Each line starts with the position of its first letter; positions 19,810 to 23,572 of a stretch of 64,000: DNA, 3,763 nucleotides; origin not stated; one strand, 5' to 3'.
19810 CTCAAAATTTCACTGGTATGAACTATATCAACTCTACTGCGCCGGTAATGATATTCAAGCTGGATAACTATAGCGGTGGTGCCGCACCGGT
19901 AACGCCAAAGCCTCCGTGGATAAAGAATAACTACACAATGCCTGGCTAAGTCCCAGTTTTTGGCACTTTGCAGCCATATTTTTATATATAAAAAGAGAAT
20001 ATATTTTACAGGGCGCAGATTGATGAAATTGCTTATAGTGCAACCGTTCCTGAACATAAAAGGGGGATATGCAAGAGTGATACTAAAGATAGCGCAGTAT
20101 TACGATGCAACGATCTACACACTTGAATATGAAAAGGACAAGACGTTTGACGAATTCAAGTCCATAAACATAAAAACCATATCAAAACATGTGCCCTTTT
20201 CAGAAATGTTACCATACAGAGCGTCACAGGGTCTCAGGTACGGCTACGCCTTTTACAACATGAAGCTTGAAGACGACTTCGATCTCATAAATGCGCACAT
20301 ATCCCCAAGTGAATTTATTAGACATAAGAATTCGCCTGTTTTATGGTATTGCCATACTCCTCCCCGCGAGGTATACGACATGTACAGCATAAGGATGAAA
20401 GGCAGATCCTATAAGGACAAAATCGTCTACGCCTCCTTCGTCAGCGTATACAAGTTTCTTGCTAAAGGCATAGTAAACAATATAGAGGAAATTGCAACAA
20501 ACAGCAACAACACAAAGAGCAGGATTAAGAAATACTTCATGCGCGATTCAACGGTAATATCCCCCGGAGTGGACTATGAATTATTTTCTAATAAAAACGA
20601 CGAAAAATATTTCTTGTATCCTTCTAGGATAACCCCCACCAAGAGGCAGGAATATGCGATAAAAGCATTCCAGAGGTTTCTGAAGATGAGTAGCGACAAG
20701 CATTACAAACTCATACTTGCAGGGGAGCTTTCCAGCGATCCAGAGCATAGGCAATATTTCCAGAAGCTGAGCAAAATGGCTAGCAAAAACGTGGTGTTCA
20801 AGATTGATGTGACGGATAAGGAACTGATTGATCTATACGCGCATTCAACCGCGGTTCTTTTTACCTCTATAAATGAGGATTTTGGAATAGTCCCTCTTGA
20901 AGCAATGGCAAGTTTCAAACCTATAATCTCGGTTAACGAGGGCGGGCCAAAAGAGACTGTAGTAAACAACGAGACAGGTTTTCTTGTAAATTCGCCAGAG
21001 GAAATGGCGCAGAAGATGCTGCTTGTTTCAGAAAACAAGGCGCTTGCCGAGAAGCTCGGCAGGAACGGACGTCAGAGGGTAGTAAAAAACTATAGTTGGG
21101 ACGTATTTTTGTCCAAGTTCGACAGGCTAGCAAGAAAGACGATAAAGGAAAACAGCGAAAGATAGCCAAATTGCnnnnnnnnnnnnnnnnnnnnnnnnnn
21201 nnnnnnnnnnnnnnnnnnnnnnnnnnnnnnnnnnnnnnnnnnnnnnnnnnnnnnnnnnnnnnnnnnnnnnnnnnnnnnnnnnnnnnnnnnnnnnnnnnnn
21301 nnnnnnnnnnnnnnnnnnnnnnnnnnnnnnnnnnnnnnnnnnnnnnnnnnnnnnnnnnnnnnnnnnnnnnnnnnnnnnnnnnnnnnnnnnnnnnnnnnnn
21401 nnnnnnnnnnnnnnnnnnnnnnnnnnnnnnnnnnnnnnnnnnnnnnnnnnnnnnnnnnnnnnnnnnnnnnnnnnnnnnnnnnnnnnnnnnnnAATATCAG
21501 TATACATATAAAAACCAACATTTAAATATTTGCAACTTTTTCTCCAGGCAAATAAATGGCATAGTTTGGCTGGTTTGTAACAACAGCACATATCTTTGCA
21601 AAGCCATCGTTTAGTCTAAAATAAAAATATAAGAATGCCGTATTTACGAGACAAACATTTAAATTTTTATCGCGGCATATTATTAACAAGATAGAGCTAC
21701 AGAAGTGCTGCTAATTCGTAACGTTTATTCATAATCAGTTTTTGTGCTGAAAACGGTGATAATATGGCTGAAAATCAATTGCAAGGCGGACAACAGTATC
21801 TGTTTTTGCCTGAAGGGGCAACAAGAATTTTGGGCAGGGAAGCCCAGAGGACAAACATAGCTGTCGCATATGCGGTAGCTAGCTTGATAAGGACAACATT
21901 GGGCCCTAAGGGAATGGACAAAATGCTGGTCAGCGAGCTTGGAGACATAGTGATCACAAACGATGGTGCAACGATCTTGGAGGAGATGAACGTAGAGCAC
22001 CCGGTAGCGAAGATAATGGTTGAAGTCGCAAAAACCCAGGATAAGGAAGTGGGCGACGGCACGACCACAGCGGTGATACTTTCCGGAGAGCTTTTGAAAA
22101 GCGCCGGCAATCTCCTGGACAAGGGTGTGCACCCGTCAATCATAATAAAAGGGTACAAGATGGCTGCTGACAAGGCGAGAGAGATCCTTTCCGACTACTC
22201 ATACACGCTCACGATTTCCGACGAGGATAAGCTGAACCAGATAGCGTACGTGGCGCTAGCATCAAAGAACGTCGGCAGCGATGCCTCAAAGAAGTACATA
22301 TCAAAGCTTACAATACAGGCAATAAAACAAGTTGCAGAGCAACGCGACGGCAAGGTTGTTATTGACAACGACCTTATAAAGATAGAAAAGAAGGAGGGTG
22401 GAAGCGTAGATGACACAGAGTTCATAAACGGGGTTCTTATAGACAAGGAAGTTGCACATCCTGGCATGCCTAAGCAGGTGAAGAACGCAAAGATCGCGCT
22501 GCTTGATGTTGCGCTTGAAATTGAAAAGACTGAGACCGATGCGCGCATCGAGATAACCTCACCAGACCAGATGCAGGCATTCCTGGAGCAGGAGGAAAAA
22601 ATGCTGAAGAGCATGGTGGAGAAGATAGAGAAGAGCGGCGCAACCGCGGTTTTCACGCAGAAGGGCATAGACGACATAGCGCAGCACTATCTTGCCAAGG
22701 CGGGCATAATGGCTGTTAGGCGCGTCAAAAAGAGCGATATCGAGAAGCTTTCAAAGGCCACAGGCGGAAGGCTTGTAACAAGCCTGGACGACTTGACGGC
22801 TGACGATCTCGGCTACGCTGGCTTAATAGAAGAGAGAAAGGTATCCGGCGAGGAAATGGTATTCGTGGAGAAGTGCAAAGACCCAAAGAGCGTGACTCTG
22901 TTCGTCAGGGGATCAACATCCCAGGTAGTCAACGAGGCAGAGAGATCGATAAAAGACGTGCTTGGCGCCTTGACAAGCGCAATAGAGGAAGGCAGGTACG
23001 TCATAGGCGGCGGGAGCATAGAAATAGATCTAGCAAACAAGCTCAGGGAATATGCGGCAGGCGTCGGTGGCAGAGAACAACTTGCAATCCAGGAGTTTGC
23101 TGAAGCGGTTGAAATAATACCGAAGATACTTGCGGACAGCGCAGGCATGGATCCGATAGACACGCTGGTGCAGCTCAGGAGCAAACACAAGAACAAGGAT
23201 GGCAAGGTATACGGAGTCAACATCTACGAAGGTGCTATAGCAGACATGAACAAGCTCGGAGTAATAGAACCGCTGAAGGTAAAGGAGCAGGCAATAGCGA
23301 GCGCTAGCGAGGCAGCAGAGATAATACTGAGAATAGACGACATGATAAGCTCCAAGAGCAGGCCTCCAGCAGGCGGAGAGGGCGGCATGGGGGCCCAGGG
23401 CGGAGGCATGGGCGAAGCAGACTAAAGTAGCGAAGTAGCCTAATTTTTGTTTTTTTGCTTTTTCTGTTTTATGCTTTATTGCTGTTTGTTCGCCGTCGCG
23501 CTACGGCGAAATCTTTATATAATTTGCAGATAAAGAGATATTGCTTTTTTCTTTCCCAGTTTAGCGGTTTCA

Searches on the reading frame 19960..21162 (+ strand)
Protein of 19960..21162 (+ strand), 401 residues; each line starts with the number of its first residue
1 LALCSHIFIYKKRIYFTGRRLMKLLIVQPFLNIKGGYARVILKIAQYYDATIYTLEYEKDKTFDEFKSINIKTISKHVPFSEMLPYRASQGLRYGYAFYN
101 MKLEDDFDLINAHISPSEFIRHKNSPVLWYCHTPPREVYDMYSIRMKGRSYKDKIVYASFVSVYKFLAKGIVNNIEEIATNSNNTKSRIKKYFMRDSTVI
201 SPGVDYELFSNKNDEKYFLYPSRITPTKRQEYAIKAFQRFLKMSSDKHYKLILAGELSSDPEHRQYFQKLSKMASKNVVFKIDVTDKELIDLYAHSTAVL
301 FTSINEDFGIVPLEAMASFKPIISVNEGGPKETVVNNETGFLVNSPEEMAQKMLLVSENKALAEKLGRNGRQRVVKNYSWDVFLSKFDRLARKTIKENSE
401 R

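Call 14: search_protein_families(library=pfam, proteins=[window:19960-21162:+], max_evalue=0.001)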
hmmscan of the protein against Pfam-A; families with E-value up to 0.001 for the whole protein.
window:19960-21162:+ (401 aa): 4 families
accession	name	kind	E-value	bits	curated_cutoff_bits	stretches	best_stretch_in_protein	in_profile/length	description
PF00534.26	Glycos_transf_1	-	1.7e-33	116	26.4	1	212-373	12-172/172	Glycosyl transferases group 1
PF13692.12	Glyco_trans_1_4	-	3.9e-22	79.5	27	1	216-356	2-139/142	Glycosyl transferases group 1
PF13524.12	Glyco_trans_1_2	-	1e-07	32.4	25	1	241-381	6-136/144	Glycosyl transferase-like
PF20706.3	GT4-conflict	-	1.4e-07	31.3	26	1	214-335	196-321/385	Family 4 Glycosyltransferase in conflict systems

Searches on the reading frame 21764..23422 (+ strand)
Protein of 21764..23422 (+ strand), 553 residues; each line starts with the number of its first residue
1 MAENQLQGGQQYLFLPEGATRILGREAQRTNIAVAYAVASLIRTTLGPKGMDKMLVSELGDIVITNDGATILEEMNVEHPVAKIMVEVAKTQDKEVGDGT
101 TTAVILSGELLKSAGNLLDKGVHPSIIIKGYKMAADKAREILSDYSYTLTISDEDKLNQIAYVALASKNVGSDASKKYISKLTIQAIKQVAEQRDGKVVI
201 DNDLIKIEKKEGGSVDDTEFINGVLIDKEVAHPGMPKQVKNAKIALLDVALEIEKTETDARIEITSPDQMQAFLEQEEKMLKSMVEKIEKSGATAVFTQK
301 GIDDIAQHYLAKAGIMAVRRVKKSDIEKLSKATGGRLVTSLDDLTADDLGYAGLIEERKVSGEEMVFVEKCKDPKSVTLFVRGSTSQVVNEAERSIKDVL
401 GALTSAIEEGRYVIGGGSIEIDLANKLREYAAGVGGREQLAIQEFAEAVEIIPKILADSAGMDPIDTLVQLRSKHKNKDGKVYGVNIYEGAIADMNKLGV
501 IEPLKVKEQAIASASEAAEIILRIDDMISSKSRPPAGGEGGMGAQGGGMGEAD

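Call 14: search_protein_families(library=pfam, proteins=[window:21764-23422:+], max_evalue=0.001)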
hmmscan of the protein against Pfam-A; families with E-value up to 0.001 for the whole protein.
window:21764-23422:+ (553 aa): 1 family
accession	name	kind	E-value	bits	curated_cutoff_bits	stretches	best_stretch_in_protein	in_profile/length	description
PF00118.29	Cpn60_TCP1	-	1.4e-181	605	34.3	1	38-531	1-489/490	TCP-1/cpn60 chaperonin family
